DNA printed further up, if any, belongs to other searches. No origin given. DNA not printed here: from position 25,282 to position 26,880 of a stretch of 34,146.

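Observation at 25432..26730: Histidine-decarboxylase homologue predicted to be a Tat-exported lipoprotein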

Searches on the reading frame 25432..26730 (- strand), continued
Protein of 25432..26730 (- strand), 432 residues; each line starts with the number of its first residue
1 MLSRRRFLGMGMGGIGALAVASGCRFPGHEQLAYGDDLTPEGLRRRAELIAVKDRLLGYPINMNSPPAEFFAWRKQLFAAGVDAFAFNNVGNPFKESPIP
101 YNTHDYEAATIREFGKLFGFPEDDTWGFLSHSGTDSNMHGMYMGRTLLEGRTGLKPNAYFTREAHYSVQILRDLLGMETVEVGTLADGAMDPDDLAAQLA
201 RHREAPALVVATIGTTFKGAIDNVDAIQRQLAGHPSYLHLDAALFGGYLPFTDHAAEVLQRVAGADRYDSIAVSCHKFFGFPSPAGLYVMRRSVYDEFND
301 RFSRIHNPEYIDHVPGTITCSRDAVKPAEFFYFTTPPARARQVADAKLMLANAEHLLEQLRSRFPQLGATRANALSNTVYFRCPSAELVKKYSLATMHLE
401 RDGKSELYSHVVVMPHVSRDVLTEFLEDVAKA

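Call 18: find_encoding_contigs(protein=P0084, flank=8000, max_places=1)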
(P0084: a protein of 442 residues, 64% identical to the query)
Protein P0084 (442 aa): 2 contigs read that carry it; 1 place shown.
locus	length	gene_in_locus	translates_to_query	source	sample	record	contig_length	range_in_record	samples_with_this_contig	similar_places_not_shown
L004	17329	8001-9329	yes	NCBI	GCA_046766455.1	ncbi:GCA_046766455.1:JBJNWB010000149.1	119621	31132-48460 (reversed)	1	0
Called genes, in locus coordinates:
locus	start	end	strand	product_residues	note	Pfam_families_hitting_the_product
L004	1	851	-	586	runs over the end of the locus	PF00884:Sulfatase, PF01663:Phosphodiest (weak), PF02995:DUF229 (weak), PF16347:SGSH_C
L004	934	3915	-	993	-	PF00082:Peptidase_S8, PF13205:Big_5 (faint), PF21254:AGA-YXIM_GBD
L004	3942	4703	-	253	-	PF00082:Peptidase_S8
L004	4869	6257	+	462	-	PF10282:Lactonase, PF07433:DUF1513 (faint), PF22494:choice_anch_I (faint)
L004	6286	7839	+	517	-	PF22842:Pel9A-like_beta_helix (faint), PF05048:NosD (weak), PF13229:Beta_helix, PF05048:NosD, PF13229:Beta_helix, PF05048:NosD (weak)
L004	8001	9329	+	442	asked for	PF00282:Pyridoxal_deC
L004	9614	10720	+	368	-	-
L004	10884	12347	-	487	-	PF00578:AhpC-TSA, PF08534:Redoxin, PF00085:Thioredoxin (weak), PF13098:Thioredoxin_2 (weak), PF13905:Thioredoxin_8 (faint)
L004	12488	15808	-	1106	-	PF00676:E1_dh, PF02779:Transket_pyr, PF02780:Transketolase_C, PF00364:Biotin_lipoyl, PF08392:FAE1_CUT1_RppA (faint), PF08545:ACP_syn_III, PF08541:ACP_syn_III_C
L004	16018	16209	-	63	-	-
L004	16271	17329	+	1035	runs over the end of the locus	PF13442:Cytochrome_CBB3 (faint), PF07635:PSCyt1, PF07583:PSCyt2, PF07587:PSD1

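Call 19: find_encoding_contigs(protein=P0033, flank=8000, max_places=1)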
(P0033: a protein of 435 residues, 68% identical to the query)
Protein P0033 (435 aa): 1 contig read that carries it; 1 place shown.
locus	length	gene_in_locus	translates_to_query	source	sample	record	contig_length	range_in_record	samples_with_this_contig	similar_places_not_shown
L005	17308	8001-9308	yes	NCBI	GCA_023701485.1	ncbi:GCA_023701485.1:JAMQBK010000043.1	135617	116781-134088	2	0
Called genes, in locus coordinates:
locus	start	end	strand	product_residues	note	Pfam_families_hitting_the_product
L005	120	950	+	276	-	-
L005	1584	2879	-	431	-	PF00285:Citrate_synt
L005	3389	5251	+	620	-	PF03169:OPT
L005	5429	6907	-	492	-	PF01645:Glu_synthase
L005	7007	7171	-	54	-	-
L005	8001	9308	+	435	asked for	PF00282:Pyridoxal_deC, PF01276:OKR_DC_1 (weak)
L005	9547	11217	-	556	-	-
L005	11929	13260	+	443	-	-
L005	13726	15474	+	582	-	PF03629:SASA (faint)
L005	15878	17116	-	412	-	PF07690:MFS_1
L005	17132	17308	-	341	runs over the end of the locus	PF00044:Gp_dh_N, PF02800:Gp_dh_C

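Call 20: search_protein_representatives(protein=window:25432-26730:-)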
Query: 432 residues. Proteins with E-value up to 0.001 (for the whole library): 2810; up to 1e-10: 743; up to 1e-30: 116. The best 150 are listed.
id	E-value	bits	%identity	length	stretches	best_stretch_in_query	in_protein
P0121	8.9e-126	437.0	51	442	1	1-430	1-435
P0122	4.1e-104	365.6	66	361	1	1-258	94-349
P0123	2.2e-98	346.7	68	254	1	190-430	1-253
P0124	8.8e-95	334.9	53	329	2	149-429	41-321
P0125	1.0e-94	334.6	72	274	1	53-258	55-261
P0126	5.3e-85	302.6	60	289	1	1-232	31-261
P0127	9.1e-74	265.6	37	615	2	52-423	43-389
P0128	2.8e-72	260.7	74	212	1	265-424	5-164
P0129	2.3e-68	247.8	42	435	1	49-428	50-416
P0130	2.1e-65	238.1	58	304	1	233-430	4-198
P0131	2.5e-63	231.2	39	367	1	53-431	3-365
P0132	1.8e-62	228.4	41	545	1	50-429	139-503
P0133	2.3e-62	228.1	40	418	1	39-430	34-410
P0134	2.6e-61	224.6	65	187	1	238-401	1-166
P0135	2.6e-57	211.4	61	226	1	1-165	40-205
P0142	1.4e-51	192.5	40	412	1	52-430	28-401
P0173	4.0e-37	144.9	36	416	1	83-428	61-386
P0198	6.1e-34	134.4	35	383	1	57-428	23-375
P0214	5.1e-33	131.4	37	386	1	84-416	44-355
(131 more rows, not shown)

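Call 24: search_protein_families(library=ncbifam, proteins=[P0214, P0198, P0173, P0121, P0129, P0133, P0127, P0131, P0113, P0142], max_evalue=1e-20)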
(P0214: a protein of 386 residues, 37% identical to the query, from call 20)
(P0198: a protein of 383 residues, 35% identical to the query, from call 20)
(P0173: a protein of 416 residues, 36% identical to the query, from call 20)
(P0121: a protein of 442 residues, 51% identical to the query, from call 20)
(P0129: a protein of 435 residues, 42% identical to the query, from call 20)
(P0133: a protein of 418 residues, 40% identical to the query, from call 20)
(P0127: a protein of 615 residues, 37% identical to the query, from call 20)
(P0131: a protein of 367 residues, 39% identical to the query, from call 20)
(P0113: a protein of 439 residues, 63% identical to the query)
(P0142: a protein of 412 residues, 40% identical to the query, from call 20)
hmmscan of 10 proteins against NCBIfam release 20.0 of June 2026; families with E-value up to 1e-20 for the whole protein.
P0214 (386 aa): 2 families
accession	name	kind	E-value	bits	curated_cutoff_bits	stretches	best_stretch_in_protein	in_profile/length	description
NF002748.0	PRK02769.1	equivalog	4.6e-182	604.9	305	1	1-376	1-375/382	histidine decarboxylase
TIGR03812.1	tyr_de_CO2_Arch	equivalog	1.9e-39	135.6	299.4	1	66-366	60-369/375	tyrosine decarboxylase MfnA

P0198 (383 aa): 2 families
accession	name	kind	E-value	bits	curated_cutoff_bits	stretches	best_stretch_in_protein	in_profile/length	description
NF002748.0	PRK02769.1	equivalog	1.2e-127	425.7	305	1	3-376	6-368/382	histidine decarboxylase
TIGR03812.1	tyr_de_CO2_Arch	equivalog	1.4e-34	119.6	299.4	1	37-375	38-371/375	tyrosine decarboxylase MfnA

P0173 (416 aa): 2 families
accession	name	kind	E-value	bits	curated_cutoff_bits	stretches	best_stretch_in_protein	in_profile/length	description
NF002748.0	PRK02769.1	equivalog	1.9e-138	461.3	305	1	22-395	4-376/382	histidine decarboxylase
TIGR03812.1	tyr_de_CO2_Arch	equivalog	1.7e-35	122.6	299.4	1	59-387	39-372/375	tyrosine decarboxylase MfnA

P0121 (442 aa): 2 families
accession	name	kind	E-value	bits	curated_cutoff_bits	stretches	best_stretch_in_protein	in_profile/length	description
NF002748.0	PRK02769.1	equivalog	6.9e-64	215.9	305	1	60-434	20-368/382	histidine decarboxylase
TIGR03812.1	tyr_de_CO2_Arch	equivalog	7.1e-27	94.2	299.4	1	96-435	45-373/375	tyrosine decarboxylase MfnA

P0129 (435 aa): 2 families
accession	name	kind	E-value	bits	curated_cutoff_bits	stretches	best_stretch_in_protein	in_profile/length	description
NF002748.0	PRK02769.1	equivalog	6.7e-79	265.3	305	1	38-424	6-375/382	histidine decarboxylase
TIGR03812.1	tyr_de_CO2_Arch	equivalog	2.8e-24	85.7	299.4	1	98-418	53-373/375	tyrosine decarboxylase MfnA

P0133 (418 aa): 2 families
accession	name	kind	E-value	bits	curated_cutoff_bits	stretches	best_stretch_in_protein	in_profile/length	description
NF002748.0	PRK02769.1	equivalog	1.2e-77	261.2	305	1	36-417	9-376/382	histidine decarboxylase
TIGR03812.1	tyr_de_CO2_Arch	equivalog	3.9e-30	104.9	299.4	1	79-410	44-373/375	tyrosine decarboxylase MfnA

P0127 (615 aa): 5 families
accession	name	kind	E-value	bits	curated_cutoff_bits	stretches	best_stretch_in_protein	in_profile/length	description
NF002748.0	PRK02769.1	equivalog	2.2e-200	665.2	305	2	31-395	9-368/382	histidine decarboxylase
TIGR03812.1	tyr_de_CO2_Arch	equivalog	2.4e-60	204.4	299.4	2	69-395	43-372/375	tyrosine decarboxylase MfnA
NF052646.1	DABADecarRhbB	equivalog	1.5e-30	106.2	900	0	92-292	139-343/491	L-2,4-diaminobutyrate decarboxylase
TIGR01788.1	Glu-decarb-GAD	equivalog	2.4e-26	92.4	380.4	0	192-340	190-346/431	glutamate decarboxylase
TIGR03799.1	NOD_PanD_pyr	equivalog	4.8e-24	84.7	606.1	0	139-335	210-415/522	pyridoxal-dependent aspartate 1-decarboxylase PanP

P0131 (367 aa): 1 family
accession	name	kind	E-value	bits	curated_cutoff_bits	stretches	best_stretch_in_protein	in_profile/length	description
NF002748.0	PRK02769.1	equivalog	5.2e-58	196.5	305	1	7-363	26-368/382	histidine decarboxylase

P0113 (439 aa): 2 families
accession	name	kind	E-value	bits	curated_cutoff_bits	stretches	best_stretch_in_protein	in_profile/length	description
NF002748.0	PRK02769.1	equivalog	1.8e-66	224.4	305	1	49-435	17-372/382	histidine decarboxylase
TIGR03812.1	tyr_de_CO2_Arch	equivalog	2.3e-26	92.5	299.4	1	103-432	56-373/375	tyrosine decarboxylase MfnA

P0142 (412 aa): 2 families
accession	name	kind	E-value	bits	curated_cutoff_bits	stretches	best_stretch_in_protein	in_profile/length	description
NF002748.0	PRK02769.1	equivalog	1.3e-77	261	305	1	13-405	6-377/382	histidine decarboxylase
TIGR03812.1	tyr_de_CO2_Arch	equivalog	4.7e-31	108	299.4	1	77-402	58-374/375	tyrosine decarboxylase MfnA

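Call 30: find_related_loci(query=A1, collection=genome_contigs, flank=6000)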
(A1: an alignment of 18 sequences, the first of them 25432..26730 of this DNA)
Query A1 (432 aa) in genome_contigs; peptide patterns used: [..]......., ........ (x = any residue, [..] = any of these).
164 stretches matched a pattern; 141 encode a relative of the query (tblastn E <= 1e-3); the best 80 are kept; 80 distinct loci.
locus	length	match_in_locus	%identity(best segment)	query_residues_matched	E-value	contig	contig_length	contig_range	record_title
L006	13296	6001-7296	72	1-429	0e+0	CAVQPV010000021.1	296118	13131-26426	MAG: Pirellulaceae bacterium isolate MFD09964.bin.2.6 genome assembly, contig: contig_28104, whole genome shotgun sequen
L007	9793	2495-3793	70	1-432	0e+0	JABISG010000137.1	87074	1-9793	MAG: Planctomycetaceae bacterium isolate SI072_bin183 k141_1700622, whole genome shotgun sequence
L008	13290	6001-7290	68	1-429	0e+0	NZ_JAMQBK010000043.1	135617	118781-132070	Aporhodopirellula aestuarii strain ICT_H3.1 contig_43, whole genome shotgun sequence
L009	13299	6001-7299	67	1-432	0e+0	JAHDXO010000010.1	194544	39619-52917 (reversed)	MAG: Pirellulaceae bacterium isolate PLA7 NODE_215_length_194544_cov_10.044054, whole genome shotgun sequence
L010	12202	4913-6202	66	1-429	0e+0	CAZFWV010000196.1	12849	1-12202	MAG TPA_asm: uncultured Pirellulaceae bacterium isolate binchicken_co176_248 genome assembly, contig: NODE_3319_length_1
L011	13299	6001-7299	66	1-431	0e+0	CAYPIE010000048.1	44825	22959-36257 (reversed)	MAG TPA_asm: uncultured Alcaligenaceae bacterium isolate SRP128890_co1_93 genome assembly, contig: NODE_1429_length_4482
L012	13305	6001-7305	66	1-432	0e+0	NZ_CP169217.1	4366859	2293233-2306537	Methylomicrobium lacus strain 22M6SE5-12 chromosome, complete genome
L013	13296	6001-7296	65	1-431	0e+0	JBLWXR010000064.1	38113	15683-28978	MAG: Roseimaritima sp. isolate EA21-05 A21maxbin.016RE.5K@64, whole genome shotgun sequence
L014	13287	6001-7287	64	1-431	0e+0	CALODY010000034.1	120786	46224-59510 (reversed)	MAG: Pirellulaceae bacterium isolate HOU_bin.0020 genome assembly, contig: contig_22544, whole genome shotgun sequence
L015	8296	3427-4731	63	1-431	0e+0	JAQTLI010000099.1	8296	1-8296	MAG: Methylobacter sp. isolate STA_13 NODE_18513_length_8296_cov_2.197331_Sandtown_A, whole genome shotgun sequence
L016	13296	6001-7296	64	1-429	0e+0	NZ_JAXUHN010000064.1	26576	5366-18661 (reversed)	Methylomicrobium sp. Wu6 k119_213, whole genome shotgun sequence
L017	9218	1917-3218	64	1-431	0e+0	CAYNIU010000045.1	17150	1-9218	MAG TPA_asm: uncultured Methylomarinum sp. isolate SRP216583_co2_37 genome assembly, contig: NODE_2459_length_17150_cov_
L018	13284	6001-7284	65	1-429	0e+0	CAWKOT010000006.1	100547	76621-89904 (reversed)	MAG: Pirellulaceae bacterium isolate MFD03804.bin.1.100 genome assembly, contig: contig_63410, whole genome shotgun sequ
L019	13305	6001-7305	63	1-431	0e+0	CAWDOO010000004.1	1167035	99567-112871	MAG: uncultured Gammaproteobacteria bacterium isolate MFD04716.bin.2.80 genome assembly, contig: contig_20272, whole gen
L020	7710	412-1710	62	1-429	0e+0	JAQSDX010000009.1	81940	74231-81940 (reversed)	MAG: Candidatus Methylobacter titanis isolate D1-2020 MAG004 NODE_9_length_81940_cov_532.705917, whole genome shotgun se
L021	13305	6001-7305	63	1-431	0e+0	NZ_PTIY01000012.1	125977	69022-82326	Methylobacter tundripaludum strain OWC-G53F Ga0139037_112, whole genome shotgun sequence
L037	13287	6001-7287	62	2-429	2e-174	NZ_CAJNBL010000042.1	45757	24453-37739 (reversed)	Candidatus Nitrotoga fabula isolate Candidatus Nitrotoga sp. ZN8, whole genome shotgun sequence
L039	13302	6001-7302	58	1-431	7e-173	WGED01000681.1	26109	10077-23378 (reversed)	MAG: Cyclobacteriaceae bacterium isolate S146_16 k151_79807, whole genome shotgun sequence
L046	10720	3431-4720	57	1-430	2e-164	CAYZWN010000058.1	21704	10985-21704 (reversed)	MAG TPA_asm: uncultured Roseivirgaceae bacterium isolate SRP072547_co1_400 genome assembly, contig: NODE_3592_length_217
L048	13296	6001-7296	59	1-429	1e-162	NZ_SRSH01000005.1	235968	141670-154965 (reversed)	Methylotetracoccus oryzae strain C50C1 NODE_5_length_235968_cov_247.648171, whole genome shotgun sequence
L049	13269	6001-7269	57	2-430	2e-162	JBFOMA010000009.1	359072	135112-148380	MAG: Puniceicoccaceae bacterium isolate PD13Bin-3-1 c_000000000009, whole genome shotgun sequence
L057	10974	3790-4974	61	38-432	9e-160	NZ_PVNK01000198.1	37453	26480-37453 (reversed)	Enhygromyxa salina strain SWB005 ENSA5_contig000198, whole genome shotgun sequence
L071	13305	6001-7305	53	1-430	1e-154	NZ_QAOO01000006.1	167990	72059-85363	Nitrosomonas nitrosa strain Nm90 Ga0181054_106, whole genome shotgun sequence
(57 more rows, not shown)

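Call 35: predict_structure(alignment_id=A1)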
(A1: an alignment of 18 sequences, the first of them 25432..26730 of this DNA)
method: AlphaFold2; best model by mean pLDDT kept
length: 432 residues; sequences in the alignment: 18
mean_pLDDT: 53.1   pTM: 0.44
mean pLDDT of the five models: 53.1, 48.7, 48.0, 47.4, 44.6
residues with pLDDT >= 90: 35; 70-90: 74; 50-70: 85; < 50: 238
segments of 3 or more residues with pLDDT < 50: 1-41, 43-95, 97-107, 113-134, 213-220, 243-295, 298-342
pLDDT, mean of each block of 10 residues (from residue 1): 28 31 27 35 47 31 34 44 33 44 45 44 38 47 61 81 60 71 71 91 87 42 64 76 39 38 38 37 35 48 36 31 27 36 57 89 93 62 81 64 77 66 90 90
secondary structure, 60 per line:
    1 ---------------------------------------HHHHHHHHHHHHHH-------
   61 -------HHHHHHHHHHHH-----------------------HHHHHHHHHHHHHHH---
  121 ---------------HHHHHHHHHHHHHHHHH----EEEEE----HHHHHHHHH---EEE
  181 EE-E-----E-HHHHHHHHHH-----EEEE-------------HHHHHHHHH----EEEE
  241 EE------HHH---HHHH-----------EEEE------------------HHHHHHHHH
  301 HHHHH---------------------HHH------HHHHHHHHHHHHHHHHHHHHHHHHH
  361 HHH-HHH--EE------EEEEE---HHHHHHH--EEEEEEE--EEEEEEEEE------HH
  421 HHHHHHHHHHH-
elements in order: H40-53 H68-79 H103-117 H136-152 E157-161 H166-174 E178-182 H192-201 E207-210 H224-232 E237-242 H255-258 E270-273 H292-305 H336-363 E378-382 H386-392 E395-401 E404-412 H419-431
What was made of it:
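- Tried and rejected: With an 18-sequence alignment the model was unusable (pLDDT 53, call 35).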
